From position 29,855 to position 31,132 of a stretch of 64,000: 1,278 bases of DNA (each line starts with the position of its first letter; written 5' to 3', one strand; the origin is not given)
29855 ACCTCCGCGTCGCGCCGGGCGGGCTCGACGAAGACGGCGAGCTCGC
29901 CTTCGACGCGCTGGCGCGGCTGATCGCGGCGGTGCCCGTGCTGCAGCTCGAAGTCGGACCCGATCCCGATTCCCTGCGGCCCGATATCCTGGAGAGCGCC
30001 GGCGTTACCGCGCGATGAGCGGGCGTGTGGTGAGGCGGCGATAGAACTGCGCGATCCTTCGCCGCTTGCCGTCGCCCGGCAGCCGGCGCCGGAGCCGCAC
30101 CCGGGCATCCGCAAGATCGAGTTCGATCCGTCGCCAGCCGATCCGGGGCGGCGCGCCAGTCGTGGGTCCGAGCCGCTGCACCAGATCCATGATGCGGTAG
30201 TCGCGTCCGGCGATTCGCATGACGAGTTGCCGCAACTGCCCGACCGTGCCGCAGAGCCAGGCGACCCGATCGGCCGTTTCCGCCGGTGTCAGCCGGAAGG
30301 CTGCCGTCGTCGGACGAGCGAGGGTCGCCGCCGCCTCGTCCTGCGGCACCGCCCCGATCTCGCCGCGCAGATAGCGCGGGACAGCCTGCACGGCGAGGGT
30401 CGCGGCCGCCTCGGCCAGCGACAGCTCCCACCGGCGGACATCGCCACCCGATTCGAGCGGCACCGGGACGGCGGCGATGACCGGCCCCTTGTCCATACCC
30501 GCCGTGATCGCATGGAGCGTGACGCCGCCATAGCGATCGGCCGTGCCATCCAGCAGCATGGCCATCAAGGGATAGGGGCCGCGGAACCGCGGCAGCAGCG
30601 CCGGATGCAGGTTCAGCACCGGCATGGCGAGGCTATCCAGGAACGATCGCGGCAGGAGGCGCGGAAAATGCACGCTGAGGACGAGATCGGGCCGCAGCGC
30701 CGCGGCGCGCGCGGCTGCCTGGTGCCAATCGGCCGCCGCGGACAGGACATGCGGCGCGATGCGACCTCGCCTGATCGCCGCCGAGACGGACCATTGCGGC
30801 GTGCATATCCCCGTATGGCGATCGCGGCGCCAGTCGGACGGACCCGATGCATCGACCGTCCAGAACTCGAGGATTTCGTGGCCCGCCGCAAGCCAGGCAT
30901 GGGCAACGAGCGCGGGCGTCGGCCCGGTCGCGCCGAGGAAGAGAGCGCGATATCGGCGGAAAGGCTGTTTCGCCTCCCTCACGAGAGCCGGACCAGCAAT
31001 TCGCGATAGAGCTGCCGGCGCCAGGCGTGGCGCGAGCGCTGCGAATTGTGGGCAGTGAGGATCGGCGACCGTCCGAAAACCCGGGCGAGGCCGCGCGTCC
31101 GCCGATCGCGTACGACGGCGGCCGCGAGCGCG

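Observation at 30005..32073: Fmt/ArnA-type formyltransferase translationally coupled to the lasso-associated nucleotidyltransferase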

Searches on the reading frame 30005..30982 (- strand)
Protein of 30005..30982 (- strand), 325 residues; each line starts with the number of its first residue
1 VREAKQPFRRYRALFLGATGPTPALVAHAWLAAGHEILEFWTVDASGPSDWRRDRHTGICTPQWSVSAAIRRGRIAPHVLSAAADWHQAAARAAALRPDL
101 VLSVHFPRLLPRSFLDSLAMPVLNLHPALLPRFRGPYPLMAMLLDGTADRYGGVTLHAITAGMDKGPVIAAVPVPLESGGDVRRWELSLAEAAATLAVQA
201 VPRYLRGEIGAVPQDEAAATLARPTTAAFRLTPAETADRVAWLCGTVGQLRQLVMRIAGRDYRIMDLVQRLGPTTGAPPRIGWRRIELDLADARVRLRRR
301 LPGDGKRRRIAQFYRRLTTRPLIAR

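Call 5: search_protein_families(library=pfam, proteins=[window:30005-30982:-], max_evalue=0.01)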
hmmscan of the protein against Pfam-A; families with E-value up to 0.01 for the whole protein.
window:30005-30982:- (325 aa): 1 family
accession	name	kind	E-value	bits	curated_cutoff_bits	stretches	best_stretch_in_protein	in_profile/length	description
PF00551.24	Formyl_trans_N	-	4.2e-19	69.4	26.1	1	89-200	71-180/181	Formyl transferase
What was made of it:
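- Checked: 30005..30982 is PF00551 Formyl_trans_N (69 bits, call 5).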

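Call 6: search_protein_families(library=ncbifam, proteins=[window:30005-30982:-], max_evalue=0.01)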
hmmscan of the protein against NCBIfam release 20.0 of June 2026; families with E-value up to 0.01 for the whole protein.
window:30005-30982:- (325 aa): 7 families
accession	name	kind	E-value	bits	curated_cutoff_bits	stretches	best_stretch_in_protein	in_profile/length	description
TIGR00460.1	fmt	equivalog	1.4e-23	83.5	201.5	1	87-262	69-243/315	methionyl-tRNA formyltransferase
NF005998.1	PRK08125.1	equivalog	6.8e-17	61.1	777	1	92-241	70-218/649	bifunctional UDP-4-amino-4-deoxy-L-arabinose formyltransferase/UDP-glucuronic acid oxidase ArnA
NF005414.0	PRK06988.1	equivalog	1.7e-15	56.8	316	1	74-219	54-197/311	formyltransferase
TIGR00639.1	PurN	equivalog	1.8e-14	53.7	150.1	1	91-200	73-180/192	phosphoribosylglycinamide formyltransferase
NF005755.0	PRK07579.1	equivalog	1.3e-07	31.7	238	1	97-178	65-141/245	dTDP-4-amino-4,6-dideoxyglucose formyltransferase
NF004684.0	PRK06027.1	subfamily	2.5e-06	27.4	223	1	91-170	159-236/286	formyltetrahydrofolate deformylase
TIGR00655.1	PurU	equivalog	2.8e-05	23.9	285.95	1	96-170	159-231/280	formyltetrahydrofolate deformylase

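Call 10: find_homologous_proteins(query=window:30005-30982:-, max_evalue=0.00001)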
Query window:30005-30982:- (325 aa): 87 proteins with E <= 0.00001 among 8000 candidates.
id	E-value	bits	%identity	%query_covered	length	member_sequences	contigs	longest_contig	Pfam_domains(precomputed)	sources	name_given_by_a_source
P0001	4.8e-205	698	97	100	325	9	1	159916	PF00551.25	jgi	-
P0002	3.5e-107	376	59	97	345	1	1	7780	PF00551.25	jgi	jgi:methionyl-tRNA formyltransferase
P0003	4.9e-104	366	59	96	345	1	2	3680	PF00551.25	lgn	-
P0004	5.3e-104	366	58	96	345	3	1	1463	PF00551.25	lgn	-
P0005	1.5e-101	358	58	96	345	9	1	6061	PF00551.25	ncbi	-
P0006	2.9e-84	301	50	96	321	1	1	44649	PF00551.25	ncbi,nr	ncbi:MAG: hypothetical protein IT536_06435 [Hyphomicrobiales bacterium]|nr:hypothetical protein [Hyp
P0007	6.2e-83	297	45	98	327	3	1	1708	PF00551.25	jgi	-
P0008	2.5e-81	291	49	95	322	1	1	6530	PF00551.25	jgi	jgi:methionyl-tRNA formyltransferase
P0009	3.9e-80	288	46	98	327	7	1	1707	PF00551.25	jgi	jgi:methionyl-tRNA formyltransferase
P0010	4.1e-79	284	48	96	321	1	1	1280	PF00551.25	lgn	-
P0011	1.1e-77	279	45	95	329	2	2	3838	PF00551.25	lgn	-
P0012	1.3e-76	276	47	93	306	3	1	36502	PF00551.25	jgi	jgi:methionyl-tRNA formyltransferase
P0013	3.4e-74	268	47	95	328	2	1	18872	PF00551.25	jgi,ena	jgi:methionyl-tRNA formyltransferase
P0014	2.2e-73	265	45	97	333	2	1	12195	PF00551.25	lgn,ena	-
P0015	6.4e-73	264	43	98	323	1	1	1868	PF00551.25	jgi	jgi:methionyl-tRNA formyltransferase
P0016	5.2e-71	258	45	93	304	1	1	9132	PF00551.25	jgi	jgi:methionyl-tRNA formyltransferase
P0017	2.4e-70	255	47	91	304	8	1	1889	PF00551.25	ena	-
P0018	1.8e-62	229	45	86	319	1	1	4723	PF00551.25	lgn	-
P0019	1.0e-61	227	42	87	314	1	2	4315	PF00551.25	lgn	-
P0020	8.5e-57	211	42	94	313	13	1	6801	PF00551.25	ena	-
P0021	1.7e-56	210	46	78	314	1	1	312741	PF00551.25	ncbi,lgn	-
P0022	1.1e-55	207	50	68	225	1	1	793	PF00551.25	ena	-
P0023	6.3e-55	205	41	94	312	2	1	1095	PF00551.25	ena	-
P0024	4.9e-52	195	37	94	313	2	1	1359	PF00551.25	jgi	-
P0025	3.9e-50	189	41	90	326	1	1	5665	PF00551.25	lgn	-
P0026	5.8e-50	188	37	96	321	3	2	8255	PF00551.25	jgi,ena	jgi:methionyl-tRNA formyltransferase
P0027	1.8e-49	187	40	89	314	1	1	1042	PF00551.25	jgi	jgi:methionyl-tRNA formyltransferase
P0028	8.6e-49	185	39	88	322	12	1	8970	PF00551.25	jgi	jgi:methionyl-tRNA formyltransferase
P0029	2.2e-48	183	36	87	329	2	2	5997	PF00551.25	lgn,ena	-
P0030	3.8e-48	182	38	94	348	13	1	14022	PF00551.25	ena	-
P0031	1.6e-47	180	41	90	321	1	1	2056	PF00551.25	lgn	-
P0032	1.1e-46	178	40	90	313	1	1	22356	PF00551.25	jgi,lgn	-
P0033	1.1e-43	168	36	94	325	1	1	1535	PF00551.25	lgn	-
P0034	2.4e-43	167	35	89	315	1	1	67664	PF00551.25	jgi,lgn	-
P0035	1.1e-42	164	35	88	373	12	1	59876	PF00551.25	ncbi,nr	ncbi:MAG: hypothetical protein E5Y63_22375 [Mesorhizobium sp.]|nr:MAG: hypothetical protein E5Y63_22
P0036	6.6e-42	162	32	85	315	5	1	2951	PF00551.25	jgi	jgi:methionyl-tRNA formyltransferase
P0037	1.1e-41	161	35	87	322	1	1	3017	PF00551.25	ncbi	-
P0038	4.8e-40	156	44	66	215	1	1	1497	PF00551.25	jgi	jgi:methionyl-tRNA formyltransferase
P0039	1.9e-39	154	31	81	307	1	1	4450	PF00551.25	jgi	-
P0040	4.4e-38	149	31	86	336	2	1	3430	PF00551.25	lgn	-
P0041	2.0e-36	144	42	75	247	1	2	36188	PF00551.25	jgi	jgi:methionyl-tRNA formyltransferase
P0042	9.5e-36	142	34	83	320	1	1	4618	PF00551.25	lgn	-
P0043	7.3e-35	139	30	89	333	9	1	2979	PF00551.25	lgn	-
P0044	1.1e-34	138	35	84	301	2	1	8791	PF00551.25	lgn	-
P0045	1.4e-34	138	35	95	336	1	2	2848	PF00551.25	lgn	-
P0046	3.0e-34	137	36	89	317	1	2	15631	PF00551.25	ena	-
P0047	6.0e-33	132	34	90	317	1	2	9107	PF00551.25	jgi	jgi:methionyl-tRNA formyltransferase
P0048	1.8e-32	131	35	66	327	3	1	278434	PF00551.25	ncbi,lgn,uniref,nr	ncbi:hypothetical protein LB553_06175 [Mesorhizobium sp. CA8]|uniref:formyltransferase family protei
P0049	5.3e-32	129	33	89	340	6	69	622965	PF00551.25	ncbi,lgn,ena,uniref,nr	ncbi:formyltransferase family protein [Oricola sp.]|uniref:formyltransferase family protein n=1 Tax=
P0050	9.7e-32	129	33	89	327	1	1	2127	PF00551.25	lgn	-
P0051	1.3e-30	125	34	66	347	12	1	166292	PF00551.25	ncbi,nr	ncbi:hypothetical protein FJ414_13275 [Mesorhizobium sp. B3-1-6]|nr:hypothetical protein FJ414_13275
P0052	3.9e-30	123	33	84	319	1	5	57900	PF00551.25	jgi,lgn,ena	-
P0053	1.5e-29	121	30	87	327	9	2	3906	PF00551.25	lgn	-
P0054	3.3e-28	117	30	87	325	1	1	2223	PF00551.25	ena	-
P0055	1.2e-27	115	35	72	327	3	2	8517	PF00551.25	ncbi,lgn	-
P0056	2.5e-26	111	33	89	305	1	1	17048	PF00551.25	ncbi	ncbi:MAG: formyltransferase family protein [Devosia sp.]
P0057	2.4e-13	68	36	47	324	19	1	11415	PF00551.25,PF02911.24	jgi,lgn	-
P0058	2.8e-12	65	37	39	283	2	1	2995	PF00551.25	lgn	-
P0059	2.8e-12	65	35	47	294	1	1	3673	PF00551.25,PF02911.24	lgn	-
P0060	3.5e-11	61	38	42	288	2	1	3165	PF00551.25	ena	-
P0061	9.2e-11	60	36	41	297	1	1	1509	PF00551.25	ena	-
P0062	1.0e-10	59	43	33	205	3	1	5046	PF00551.25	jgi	jgi:phosphoribosylglycinamide formyltransferase-1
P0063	1.8e-10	59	44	30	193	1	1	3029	PF00551.25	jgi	jgi:formyltetrahydrofolate-dependent phosphoribosylglycinamide formyltransferase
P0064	5.9e-10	57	35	42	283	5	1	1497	PF00551.25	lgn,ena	-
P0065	1.1e-9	56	37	38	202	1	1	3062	PF00551.25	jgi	jgi:phosphoribosylglycinamide formyltransferase-1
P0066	2.0e-9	55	38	39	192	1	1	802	PF00551.25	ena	-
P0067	2.0e-9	55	35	38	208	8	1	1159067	PF00551.25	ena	-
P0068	3.2e-9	55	36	38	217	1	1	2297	PF00551.25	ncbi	ncbi:phosphoribosylglycinamide formyltransferase, partial [Streptomyces sp. NPDC054838]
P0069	3.4e-9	54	37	40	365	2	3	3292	PF00551.25,PF02911.24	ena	-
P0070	3.8e-9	54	43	26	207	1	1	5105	PF00551.25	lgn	-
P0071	7.4e-9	53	43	26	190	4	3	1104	PF00551.25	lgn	-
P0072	1.7e-8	52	33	38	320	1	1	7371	PF00551.25,PF02911.24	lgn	-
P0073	3.1e-8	51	42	26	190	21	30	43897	PF00551.25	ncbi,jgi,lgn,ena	jgi:phosphoribosylglycinamide formyltransferase-1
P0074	5.2e-8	51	31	44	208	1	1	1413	PF00551.25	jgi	jgi:phosphoribosylglycinamide formyltransferase-1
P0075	6.0e-8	50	36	38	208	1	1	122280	PF00551.25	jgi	jgi:phosphoribosylglycinamide formyltransferase-1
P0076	9.3e-8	50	35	38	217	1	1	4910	PF00551.25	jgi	jgi:phosphoribosylglycinamide formyltransferase 1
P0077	1.1e-7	49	37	34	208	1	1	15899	PF00551.25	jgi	jgi:phosphoribosylglycinamide formyltransferase-1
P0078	3.1e-7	48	45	26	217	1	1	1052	PF00551.25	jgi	jgi:phosphoribosylglycinamide formyltransferase 1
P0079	4.2e-7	48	43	25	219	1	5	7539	PF00551.25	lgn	-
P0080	4.9e-7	47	44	28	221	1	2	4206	PF00551.25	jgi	jgi:phosphoribosylglycinamide formyltransferase-1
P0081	5.4e-7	47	36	41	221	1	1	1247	PF00551.25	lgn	-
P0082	6.5e-7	47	39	26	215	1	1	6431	PF00551.25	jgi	jgi:phosphoribosylglycinamide formyltransferase-1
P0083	1.2e-6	46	34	38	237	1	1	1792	PF00551.25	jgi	-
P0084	1.4e-6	46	34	38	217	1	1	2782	PF00551.25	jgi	jgi:phosphoribosylglycinamide formyltransferase 1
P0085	2.2e-6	45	31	50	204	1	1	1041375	PF00551.25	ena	-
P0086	3.3e-6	45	36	41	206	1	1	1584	PF00551.25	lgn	-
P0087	5.3e-6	44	31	41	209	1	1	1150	PF00551.25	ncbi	-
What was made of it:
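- On Housekeeping methionyl-tRNA formyltransferase (TIGR00460): In call 10, generic Fmt proteins are separated from the family by more than 13 orders of magnitude in E-value.
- In the word-indexed search of call 10, a gap separates the family (E<=1e-26) from generic formyltransferases (E>=1e-13).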

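Call 12: find_related_loci(query=A1, collection=genome_contigs, flank=10000)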
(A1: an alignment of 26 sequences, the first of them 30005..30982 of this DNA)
Query A1 (325 aa) in genome_contigs; peptide patterns used: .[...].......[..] (x = any residue, [..] = any of these).
600 stretches matched a pattern (row limit reached: there are more); 544 encode a relative of the query (tblastn E <= 1e-3); the best 80 are kept; 80 distinct loci.
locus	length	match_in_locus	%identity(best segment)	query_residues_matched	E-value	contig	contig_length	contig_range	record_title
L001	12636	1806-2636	35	12-303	3e-38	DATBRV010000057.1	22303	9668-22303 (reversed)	MAG TPA_asm: Myxococcota bacterium isolate SMAG_U4138 k141_924766, whole genome shotgun sequence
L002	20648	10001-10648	35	80-295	6e-34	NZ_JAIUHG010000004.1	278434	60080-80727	Mesorhizobium sp. CA8 contig_4, whole genome shotgun sequence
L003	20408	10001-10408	35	71-206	2e-13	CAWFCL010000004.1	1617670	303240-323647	MAG: uncultured Actinomycetes bacterium isolate MFD04716.bin.2.190 genome assembly, contig: contig_15962, whole genome s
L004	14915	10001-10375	33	91-219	2e-13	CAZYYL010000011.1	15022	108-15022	MAG TPA_asm: uncultured Microbacteriaceae bacterium isolate SRP220891_co5_248 genome assembly, contig: NODE_2668_length_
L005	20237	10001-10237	38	98-178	3e-13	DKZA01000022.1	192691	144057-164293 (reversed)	MAG TPA_asm: Lachnospiraceae bacterium UBA7086 UBA7086_contig_1640, whole genome shotgun sequence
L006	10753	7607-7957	31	96-214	4e-13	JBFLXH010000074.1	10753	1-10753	MAG: Bacillota bacterium isolate MAG053 MAG053_74, whole genome shotgun sequence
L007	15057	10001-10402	31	97-230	2e-12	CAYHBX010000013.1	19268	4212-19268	MAG TPA_asm: uncultured Candidatus Saccharibacteria bacterium isolate ERP119705_co11_391 genome assembly, contig: NODE_2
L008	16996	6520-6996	24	83-241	6e-12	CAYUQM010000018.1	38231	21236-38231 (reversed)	MAG TPA_asm: uncultured Muribaculaceae bacterium isolate SRP199465_co1_202 genome assembly, contig: NODE_2345_length_382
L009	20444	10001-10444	26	70-220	9e-12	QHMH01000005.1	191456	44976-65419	MAG: Candidatus Melainabacteria bacterium isolate js4906-27-3_S30_32_34 js4906-27-3_S30_scaffold_9, whole genome shotgun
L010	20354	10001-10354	38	86-206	2e-11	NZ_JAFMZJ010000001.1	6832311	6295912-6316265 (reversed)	Nocardiopsis sp. CNT-189 CNT189_1, whole genome shotgun sequence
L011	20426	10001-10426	26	67-209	1e-11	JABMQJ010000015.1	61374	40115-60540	MAG: Candidatus Omnitrophota bacterium isolate bin.346 k141_3068355, whole genome shotgun sequence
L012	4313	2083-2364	39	85-179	2e-11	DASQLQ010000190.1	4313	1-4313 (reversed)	MAG TPA_asm: Actinomycetota bacterium isolate SMAG_U11942 k141_817120, whole genome shotgun sequence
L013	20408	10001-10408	33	96-233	3e-11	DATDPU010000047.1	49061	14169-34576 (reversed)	MAG TPA_asm: Anaerolineae bacterium isolate SMAG_U7929 k141_2672405, whole genome shotgun sequence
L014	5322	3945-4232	35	99-196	2e-11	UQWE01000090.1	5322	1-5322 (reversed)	uncultured Coriobacteriaceae bacterium isolate UMGS696 genome assembly, contig: NODE_2384_length_5322_cov_22.8166, whole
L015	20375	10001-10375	31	77-196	3e-11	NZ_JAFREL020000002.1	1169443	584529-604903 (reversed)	Candidatus Enterococcus ferrettii strain 665A scaffold00002, whole genome shotgun sequence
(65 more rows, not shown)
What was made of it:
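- Tried and rejected: The genome_contigs scan with the full-length alignment (call 12) picked the generic N[LVF]HPALLP motif.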

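Call 13: find_encoding_contigs(protein=P0006, flank=10000, max_places=2)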
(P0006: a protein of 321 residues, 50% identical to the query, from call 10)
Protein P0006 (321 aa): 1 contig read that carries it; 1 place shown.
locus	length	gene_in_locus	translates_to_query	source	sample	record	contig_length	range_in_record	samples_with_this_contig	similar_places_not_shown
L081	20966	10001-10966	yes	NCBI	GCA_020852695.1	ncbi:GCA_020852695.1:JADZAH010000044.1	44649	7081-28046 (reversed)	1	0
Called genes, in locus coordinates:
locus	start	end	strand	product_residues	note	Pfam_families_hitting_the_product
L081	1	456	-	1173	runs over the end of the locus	PF12860:PAS_7, PF00512:HisKA, PF02518:HATPase_c, PF00072:Response_reg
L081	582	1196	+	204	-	-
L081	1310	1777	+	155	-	-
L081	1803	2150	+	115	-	-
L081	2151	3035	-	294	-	PF08032:SpoU_sub_bind (weak), PF00588:SpoU_methylase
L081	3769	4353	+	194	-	PF13489:Methyltransf_23 (weak), PF08241:Methyltransf_11 (weak)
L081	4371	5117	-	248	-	PF01755:Glyco_transf_25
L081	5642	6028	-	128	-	PF13471:Transglut_core3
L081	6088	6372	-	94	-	PF05402:PqqD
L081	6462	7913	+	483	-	PF00501:AMP-binding, PF13193:AMP-binding_C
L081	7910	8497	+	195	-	PF13302:Acetyltransf_3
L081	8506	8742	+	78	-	-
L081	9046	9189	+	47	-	-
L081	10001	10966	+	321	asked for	PF00551:Formyl_trans_N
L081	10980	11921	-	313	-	-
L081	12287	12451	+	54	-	-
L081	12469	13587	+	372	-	PF14907:NTP_transf_5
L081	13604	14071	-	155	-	-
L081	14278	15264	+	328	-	PF03401:TctC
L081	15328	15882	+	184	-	PF05685:Uma2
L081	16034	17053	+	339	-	PF03401:TctC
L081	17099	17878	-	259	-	PF01755:Glyco_transf_25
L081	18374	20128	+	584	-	PF00664:ABC_membrane, PF00005:ABC_tran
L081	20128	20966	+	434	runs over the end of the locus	PF25919:BSH_CusB (faint), PF25994:HH_AprE, PF26002:Beta-barrel_AprE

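Call 14: find_encoding_contigs(protein=P0021, flank=10000, max_places=2)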
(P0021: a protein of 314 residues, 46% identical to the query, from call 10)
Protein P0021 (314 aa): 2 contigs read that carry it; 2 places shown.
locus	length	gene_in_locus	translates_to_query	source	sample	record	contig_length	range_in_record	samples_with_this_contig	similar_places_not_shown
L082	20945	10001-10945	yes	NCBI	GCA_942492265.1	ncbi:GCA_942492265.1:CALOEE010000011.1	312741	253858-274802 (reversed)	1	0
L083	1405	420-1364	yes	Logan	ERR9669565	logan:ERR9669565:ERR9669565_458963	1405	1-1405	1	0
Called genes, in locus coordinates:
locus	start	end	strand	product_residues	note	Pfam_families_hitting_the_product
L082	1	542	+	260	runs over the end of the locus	PF00005:ABC_tran, PF13304:AAA_21 (weak)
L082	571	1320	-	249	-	PF13847:Methyltransf_31 (faint), PF08241:Methyltransf_11, PF08242:Methyltransf_12 (weak), PF13649:Methyltransf_25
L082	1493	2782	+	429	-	PF01494:FAD_binding_3 (faint), PF01266:DAO (weak), PF03486:HI0933_like (faint), PF07992:Pyr_redox_2, PF13450:NAD_binding_8 (weak), PF13454:NAD_binding_9 (faint), PF00070:Pyr_redox, PF22366:NDH2_C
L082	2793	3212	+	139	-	PF02566:OsmC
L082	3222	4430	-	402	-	PF01053:Cys_Met_Meta_PP, PF00155:Aminotran_1_2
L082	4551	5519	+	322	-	PF00491:Arginase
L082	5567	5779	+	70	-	-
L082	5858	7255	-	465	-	PF02518:HATPase_c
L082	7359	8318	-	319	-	PF00072:Response_reg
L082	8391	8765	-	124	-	PF00072:Response_reg (weak)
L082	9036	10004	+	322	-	PF14907:NTP_transf_5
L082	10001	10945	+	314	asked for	PF00551:Formyl_trans_N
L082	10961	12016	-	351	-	-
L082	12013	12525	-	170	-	PF13471:Transglut_core3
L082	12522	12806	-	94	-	PF05402:PqqD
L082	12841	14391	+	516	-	PF00501:AMP-binding, PF13193:AMP-binding_C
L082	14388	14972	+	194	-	PF13302:Acetyltransf_3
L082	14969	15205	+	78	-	-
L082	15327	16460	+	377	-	PF00005:ABC_tran, PF08402:TOBE_2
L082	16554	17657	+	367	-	PF13416:SBP_bac_8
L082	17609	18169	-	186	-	-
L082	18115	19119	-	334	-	-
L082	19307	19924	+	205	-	PF00528:BPD_transp_1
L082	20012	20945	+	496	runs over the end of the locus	PF21033:RMD1-3 (faint), PF13432:TPR_16 (weak), PF13371:TPR_9, PF13414:TPR_11 (weak), PF00515:TPR_1 (weak), PF07719:TPR_2 (weak), PF13371:TPR_9 (weak), PF13432:TPR_16 (weak), +5 more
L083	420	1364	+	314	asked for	PF00551:Formyl_trans_N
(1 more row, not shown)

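Call 15: find_encoding_contigs(protein=P0049, flank=10000, max_places=2)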
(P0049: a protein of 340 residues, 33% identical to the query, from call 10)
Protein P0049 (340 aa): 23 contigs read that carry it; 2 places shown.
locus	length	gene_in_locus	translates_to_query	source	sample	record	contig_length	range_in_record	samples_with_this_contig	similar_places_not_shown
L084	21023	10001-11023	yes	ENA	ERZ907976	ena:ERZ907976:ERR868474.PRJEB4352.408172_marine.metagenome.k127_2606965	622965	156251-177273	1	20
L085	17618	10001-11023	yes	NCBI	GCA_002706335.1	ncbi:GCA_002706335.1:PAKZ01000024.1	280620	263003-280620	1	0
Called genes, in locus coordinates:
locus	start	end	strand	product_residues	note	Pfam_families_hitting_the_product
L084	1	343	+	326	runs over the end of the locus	PF03480:DctP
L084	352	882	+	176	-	PF04290:DctQ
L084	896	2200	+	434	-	PF06808:DctM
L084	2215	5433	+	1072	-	PF12838:Fer4_7, PF13484:Fer4_16, PF00111:Fer2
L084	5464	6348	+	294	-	PF03446:NAD_binding_2 (weak), PF03807:F420_oxidored (weak), PF09130:DUF1932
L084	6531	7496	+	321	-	PF00903:Glyoxalase (weak), PF22247:Diox-like_N (weak), PF00903:Glyoxalase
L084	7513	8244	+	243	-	PF02585:PIG-L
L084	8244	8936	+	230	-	PF03737:RraA-like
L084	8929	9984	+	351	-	PF04303:PrpF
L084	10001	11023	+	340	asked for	PF00551:Formyl_trans_N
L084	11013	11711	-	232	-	PF01209:Ubie_methyltran, PF13489:Methyltransf_23, PF07021:MetW (weak), PF13649:Methyltransf_25, PF13847:Methyltransf_31, PF08241:Methyltransf_11, PF08242:Methyltransf_12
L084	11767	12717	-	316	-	PF02574:S-methyl_trans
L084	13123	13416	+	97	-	-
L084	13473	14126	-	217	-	PF13441:Gly-zipper_YMGG, PF13488:Gly-zipper_Omp, PF00691:OmpA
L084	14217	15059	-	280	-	PF08032:SpoU_sub_bind, PF00588:SpoU_methylase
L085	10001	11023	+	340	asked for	PF00551:Formyl_trans_N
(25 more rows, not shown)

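Call 18: find_encoding_contigs(protein=P0001, flank=10000, max_places=2)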
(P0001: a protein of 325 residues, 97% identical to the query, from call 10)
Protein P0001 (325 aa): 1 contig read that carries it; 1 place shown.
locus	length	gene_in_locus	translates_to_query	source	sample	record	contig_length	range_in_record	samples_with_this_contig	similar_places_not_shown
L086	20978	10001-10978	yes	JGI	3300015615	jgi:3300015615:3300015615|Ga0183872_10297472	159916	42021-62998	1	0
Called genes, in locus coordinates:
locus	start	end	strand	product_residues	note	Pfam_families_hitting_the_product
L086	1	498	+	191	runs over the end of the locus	-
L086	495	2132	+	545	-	PF00581:Rhodanese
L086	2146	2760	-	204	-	PF09347:DUF1989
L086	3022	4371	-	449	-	PF00202:Aminotran_3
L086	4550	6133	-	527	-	PF01580:FtsK_SpoIIIE (faint), PF01935:DUF87, PF05872:HerA_C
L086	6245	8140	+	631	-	PF00270:DEAD, PF00271:Helicase_C, PF16124:RecQ_Zn_bind, PF09382:RQC, PF00570:HRDC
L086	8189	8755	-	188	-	PF04828:GFA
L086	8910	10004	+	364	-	PF14907:NTP_transf_5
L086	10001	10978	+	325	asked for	PF00551:Formyl_trans_N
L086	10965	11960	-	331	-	-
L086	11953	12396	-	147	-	PF13471:Transglut_core3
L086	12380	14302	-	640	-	PF05402:PqqD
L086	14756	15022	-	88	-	-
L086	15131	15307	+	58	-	-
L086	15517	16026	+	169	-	PF00258:Flavodoxin_1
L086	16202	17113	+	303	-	PF01073:3Beta_HSD, PF01370:Epimerase, PF04321:RmlD_sub_bind (weak), PF13460:NAD_binding_10 (weak), PF16363:GDP_Man_Dehyd (weak), PF07993:NAD_binding_4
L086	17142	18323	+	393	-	PF01547:SBP_bac_1, PF13416:SBP_bac_8, PF13343:SBP_bac_6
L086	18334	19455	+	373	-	PF13401:AAA_22 (faint), PF00005:ABC_tran, PF13304:AAA_21 (faint), PF08402:TOBE_2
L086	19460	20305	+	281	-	PF00528:BPD_transp_1 (faint)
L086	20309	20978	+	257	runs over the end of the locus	PF00528:BPD_transp_1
